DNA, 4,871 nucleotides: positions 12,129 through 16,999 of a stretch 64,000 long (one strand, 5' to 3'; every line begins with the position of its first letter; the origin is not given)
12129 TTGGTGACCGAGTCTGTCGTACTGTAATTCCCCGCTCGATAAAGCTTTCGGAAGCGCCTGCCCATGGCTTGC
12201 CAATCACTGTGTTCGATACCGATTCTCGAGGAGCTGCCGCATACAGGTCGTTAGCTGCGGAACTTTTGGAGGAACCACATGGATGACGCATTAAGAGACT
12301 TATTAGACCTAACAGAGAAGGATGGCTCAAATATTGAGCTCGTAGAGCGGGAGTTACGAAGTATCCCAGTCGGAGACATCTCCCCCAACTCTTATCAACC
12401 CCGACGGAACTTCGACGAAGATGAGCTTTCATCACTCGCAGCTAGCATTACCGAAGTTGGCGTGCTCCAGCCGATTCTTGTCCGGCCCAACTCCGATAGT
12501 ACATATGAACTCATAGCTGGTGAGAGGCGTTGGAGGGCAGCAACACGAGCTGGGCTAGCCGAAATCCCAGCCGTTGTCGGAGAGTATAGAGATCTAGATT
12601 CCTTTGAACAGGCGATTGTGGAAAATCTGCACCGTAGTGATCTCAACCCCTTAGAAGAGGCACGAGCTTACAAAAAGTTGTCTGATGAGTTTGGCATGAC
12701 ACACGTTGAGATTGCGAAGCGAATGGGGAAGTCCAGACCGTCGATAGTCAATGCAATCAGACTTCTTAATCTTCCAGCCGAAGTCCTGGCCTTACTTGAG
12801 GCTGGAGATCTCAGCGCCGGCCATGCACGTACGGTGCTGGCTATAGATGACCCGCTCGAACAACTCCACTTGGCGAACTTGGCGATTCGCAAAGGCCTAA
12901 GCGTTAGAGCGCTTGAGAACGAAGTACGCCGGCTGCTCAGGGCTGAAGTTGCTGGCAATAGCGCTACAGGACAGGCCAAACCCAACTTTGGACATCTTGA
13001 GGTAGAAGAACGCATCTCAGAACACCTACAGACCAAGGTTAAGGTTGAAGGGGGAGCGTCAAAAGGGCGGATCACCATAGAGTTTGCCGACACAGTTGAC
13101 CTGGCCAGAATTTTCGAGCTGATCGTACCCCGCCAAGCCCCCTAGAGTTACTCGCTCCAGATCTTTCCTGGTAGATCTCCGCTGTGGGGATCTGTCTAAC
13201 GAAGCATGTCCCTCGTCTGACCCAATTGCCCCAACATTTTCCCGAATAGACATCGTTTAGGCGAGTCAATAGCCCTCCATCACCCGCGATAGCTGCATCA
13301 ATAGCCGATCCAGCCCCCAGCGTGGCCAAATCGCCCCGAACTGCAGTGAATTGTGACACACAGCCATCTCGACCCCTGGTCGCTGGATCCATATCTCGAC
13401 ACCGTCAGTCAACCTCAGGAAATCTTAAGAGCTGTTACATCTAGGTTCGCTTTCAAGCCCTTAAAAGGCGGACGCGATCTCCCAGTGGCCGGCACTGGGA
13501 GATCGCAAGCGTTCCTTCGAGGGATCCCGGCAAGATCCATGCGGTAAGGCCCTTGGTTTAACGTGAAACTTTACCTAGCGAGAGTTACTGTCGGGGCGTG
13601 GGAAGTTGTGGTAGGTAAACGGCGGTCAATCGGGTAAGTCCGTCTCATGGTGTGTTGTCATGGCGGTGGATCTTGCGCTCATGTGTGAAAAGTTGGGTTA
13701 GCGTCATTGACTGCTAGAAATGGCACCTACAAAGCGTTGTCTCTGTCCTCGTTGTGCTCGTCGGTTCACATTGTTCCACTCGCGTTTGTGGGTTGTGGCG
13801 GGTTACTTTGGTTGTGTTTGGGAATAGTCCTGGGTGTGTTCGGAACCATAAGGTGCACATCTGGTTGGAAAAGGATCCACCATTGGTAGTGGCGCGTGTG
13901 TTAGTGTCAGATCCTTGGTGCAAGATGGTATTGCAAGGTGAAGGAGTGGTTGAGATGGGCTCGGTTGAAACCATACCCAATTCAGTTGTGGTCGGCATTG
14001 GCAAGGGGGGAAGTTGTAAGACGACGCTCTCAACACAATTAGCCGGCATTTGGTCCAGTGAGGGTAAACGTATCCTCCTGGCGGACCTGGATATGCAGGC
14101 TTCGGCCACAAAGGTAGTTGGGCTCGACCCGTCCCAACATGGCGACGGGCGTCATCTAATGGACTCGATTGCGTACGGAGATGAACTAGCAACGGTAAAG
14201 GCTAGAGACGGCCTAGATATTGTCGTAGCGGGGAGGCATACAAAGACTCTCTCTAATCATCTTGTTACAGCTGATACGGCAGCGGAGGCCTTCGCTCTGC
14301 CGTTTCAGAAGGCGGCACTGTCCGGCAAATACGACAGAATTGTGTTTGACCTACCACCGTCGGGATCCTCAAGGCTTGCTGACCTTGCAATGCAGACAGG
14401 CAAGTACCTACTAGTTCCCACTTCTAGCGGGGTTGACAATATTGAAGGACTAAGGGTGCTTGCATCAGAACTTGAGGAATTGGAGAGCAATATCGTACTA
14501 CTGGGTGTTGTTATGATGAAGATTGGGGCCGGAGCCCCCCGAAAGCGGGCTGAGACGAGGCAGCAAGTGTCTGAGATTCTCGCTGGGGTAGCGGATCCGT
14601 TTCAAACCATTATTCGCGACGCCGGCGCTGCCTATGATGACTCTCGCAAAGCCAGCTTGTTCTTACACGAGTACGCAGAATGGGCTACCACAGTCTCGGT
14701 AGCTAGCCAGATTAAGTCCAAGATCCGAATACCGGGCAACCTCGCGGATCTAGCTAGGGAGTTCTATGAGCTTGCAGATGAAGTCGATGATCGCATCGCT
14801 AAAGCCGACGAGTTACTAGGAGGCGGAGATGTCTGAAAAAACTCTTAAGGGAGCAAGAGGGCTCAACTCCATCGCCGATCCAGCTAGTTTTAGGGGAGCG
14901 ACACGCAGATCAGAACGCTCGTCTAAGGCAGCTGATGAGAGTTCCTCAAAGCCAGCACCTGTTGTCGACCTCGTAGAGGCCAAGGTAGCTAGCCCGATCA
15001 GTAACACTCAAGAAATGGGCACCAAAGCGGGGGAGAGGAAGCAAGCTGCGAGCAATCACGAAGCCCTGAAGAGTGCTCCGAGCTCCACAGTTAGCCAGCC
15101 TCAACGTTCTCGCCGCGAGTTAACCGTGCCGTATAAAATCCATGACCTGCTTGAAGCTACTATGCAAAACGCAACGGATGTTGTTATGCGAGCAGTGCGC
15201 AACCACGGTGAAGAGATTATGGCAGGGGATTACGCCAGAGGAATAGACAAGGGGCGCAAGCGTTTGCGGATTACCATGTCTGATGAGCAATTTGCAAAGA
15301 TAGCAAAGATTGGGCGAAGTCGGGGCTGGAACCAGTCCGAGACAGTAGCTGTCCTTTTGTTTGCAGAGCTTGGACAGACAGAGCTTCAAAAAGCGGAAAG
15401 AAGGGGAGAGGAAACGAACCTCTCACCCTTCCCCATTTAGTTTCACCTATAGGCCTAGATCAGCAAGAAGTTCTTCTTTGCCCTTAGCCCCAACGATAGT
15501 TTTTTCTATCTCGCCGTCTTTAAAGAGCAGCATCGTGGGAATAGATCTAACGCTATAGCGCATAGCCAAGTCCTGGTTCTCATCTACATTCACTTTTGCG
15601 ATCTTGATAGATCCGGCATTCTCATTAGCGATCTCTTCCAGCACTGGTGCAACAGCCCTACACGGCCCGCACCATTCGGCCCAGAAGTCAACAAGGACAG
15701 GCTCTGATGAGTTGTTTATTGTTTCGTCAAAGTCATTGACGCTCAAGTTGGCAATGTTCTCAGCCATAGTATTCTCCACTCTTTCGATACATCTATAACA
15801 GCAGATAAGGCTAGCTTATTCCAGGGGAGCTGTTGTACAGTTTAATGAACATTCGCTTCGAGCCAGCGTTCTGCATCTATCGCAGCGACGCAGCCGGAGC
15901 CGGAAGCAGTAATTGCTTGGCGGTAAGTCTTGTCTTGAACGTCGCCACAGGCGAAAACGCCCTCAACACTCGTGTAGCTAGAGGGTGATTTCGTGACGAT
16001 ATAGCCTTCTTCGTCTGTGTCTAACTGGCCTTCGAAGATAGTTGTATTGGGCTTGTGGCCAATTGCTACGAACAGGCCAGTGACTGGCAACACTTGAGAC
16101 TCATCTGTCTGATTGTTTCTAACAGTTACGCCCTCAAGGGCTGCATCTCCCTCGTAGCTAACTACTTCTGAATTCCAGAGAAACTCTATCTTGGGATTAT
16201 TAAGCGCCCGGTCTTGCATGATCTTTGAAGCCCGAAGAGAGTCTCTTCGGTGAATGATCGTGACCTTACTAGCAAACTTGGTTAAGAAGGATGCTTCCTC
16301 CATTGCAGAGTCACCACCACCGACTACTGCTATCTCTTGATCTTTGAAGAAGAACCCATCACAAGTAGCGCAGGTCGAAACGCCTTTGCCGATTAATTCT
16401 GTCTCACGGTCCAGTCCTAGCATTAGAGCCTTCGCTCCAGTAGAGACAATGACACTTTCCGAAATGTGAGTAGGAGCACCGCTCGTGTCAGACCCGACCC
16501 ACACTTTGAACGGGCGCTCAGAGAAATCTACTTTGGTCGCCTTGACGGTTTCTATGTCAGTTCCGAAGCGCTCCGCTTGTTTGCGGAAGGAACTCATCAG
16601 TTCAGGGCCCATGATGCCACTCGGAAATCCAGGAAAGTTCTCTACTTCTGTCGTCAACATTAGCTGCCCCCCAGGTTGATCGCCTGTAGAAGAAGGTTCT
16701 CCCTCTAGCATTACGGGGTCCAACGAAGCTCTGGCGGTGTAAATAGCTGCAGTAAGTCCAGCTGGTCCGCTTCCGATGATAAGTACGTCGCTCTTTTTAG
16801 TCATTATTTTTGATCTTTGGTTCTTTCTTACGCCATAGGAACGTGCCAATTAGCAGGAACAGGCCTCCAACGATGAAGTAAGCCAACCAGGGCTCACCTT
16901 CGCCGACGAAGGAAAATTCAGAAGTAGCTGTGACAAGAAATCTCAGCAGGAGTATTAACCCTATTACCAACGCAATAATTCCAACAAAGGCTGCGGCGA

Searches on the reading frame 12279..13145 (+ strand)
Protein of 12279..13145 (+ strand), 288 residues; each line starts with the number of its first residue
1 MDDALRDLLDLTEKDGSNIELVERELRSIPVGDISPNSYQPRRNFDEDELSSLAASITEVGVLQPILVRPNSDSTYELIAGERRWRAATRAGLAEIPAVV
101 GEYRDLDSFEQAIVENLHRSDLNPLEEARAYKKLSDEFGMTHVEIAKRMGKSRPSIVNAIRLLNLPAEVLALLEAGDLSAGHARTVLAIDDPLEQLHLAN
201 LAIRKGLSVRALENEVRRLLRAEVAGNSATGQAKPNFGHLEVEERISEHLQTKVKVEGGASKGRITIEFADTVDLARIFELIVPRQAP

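Call 73: search_protein_families(library=pfam, proteins=[window:12279-13145:+], max_evalue=0.0001)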
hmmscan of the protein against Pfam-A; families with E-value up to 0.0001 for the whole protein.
window:12279-13145:+ (288 aa): 3 families
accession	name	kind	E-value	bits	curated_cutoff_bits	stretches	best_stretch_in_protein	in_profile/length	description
PF17762.8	HTH_ParB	-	1.3e-34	118.9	22.6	1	121-219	2-100/102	ParB HTH domain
PF02195.25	ParB_N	-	2.1e-33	114.7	26.3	1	25-118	2-95/95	ParB N-terminal domain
PF23552.2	ParB_C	-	1.9e-05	24.4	23.8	1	241-280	7-47/50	ParB dimerisation domain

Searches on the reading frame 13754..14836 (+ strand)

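Call 72: search_protein_families(library=pfam, proteins=[window:13754-14836:+], max_evalue=0.0001)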
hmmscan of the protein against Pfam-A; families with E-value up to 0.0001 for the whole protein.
window:13754-14836:+ (360 aa): 3 families
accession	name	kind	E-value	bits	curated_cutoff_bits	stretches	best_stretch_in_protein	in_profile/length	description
PF13614.12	AAA_31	-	3.5e-18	66.6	27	1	80-245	6-169/177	AAA domain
PF01656.29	CbiA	-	6.7e-11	42.7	25.4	1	80-260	3-86/125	CobQ/CobB/MinD/ParA nucleotide binding domain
PF10609.15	ParA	-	3.8e-05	23.7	27.1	1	75-205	3-124/246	NUBPL iron-transfer P-loop NTPase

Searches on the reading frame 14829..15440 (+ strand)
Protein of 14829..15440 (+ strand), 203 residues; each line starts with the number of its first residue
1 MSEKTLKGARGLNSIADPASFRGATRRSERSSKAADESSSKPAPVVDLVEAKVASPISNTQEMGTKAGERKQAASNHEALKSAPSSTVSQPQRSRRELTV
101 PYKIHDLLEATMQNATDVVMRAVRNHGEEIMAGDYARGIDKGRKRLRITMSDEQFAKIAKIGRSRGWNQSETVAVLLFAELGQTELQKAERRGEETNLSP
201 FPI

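Call 73: search_protein_families(library=pfam, proteins=[window:14829-15440:+], max_evalue=0.0001)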
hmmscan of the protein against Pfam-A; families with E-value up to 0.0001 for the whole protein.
window:14829-15440:+ (203 aa): 0 families

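Call 83: search_protein_families(library=pfam, proteins=[window:14829-15440:+], max_evalue=0.5)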
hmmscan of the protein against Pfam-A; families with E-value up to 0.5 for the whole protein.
window:14829-15440:+ (203 aa): 2 families
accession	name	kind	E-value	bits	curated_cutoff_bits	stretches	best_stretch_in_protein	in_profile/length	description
PF19370.4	DUF5945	-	0.0056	17.6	24.2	1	38-119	19-97/130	Family of unknown function (DUF5945)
PF14153.11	Spore_coat_CotO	-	0.079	13.4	35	1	27-109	49-125/182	Spore coat protein CotO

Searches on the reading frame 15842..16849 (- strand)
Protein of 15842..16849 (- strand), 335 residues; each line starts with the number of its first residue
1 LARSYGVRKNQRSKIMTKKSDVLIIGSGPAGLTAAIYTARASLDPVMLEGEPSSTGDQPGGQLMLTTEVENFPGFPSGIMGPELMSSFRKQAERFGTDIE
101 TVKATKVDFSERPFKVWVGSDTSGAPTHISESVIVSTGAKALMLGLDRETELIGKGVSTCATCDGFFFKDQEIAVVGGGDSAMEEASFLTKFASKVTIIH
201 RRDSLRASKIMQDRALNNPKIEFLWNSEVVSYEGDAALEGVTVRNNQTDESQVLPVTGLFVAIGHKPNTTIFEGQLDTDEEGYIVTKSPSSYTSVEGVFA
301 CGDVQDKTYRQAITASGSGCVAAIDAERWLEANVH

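Call 72: search_protein_families(library=pfam, proteins=[window:15842-16849:-], max_evalue=0.0001)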
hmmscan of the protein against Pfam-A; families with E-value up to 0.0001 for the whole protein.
window:15842-16849:- (335 aa): 9 families
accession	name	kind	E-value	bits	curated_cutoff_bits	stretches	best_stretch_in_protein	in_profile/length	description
PF07992.20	Pyr_redox_2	-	1.5e-50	172.7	26.1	1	21-319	2-291/291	Pyridine nucleotide-disulphide oxidoreductase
PF00070.33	Pyr_redox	-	7.8e-21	74.8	22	1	173-244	2-80/82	Pyridine nucleotide-disulphide oxidoreductase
PF13738.12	Pyr_redox_3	-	9.7e-18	64.9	30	1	104-302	104-305/305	Pyridine nucleotide-disulphide oxidoreductase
PF01946.23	Thi4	-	8.1e-08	32.2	26.2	1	17-64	15-63/235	Thi4 family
PF01266.30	DAO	-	5.4e-06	26.6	27.9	0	21-54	1-37/353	FAD dependent oxidoreductase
PF00890.30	FAD_binding_2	-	7.7e-06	25.8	20.4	1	21-54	1-34/414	FAD binding domain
PF01494.25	FAD_binding_3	-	2.5e-05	24.1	22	0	20-51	2-33/349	FAD binding domain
PF13434.12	Lys_Orn_oxgnase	-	2.6e-05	24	21.3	0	93-205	112-225/339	L-lysine 6-monooxygenase/L-ornithine 5-monooxygenase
PF13450.12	NAD_binding_8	-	6.8e-05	23.5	21.9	0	24-53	1-30/68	NAD(P)-binding Rossmann-like domain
